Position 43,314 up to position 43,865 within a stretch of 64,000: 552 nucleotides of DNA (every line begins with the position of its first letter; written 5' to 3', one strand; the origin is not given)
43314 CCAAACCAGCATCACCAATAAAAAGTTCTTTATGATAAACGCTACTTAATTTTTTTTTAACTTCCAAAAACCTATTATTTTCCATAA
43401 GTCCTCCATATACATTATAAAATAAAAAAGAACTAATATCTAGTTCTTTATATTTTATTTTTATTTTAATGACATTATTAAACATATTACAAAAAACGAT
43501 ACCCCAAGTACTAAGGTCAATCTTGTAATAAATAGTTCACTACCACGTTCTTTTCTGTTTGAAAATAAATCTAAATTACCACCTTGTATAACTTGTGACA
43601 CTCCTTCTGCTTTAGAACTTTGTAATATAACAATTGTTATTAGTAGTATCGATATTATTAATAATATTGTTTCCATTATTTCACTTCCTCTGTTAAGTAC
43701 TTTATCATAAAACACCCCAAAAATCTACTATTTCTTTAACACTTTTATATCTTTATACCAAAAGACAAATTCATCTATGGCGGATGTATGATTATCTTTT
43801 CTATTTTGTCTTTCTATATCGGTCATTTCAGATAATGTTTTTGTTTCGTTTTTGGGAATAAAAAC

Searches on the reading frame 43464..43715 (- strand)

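Call 9: search_protein_families(library=pfam, proteins=[window:43464-43715:-], max_evalue=0.01)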
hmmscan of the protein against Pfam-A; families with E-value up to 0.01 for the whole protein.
window:43464-43715:- (84 aa): 1 family
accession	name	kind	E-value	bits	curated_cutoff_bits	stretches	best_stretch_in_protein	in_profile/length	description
PF03840.19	SecG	-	1.7e-17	63.7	29.2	1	14-82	2-68/70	Preprotein translocase SecG subunit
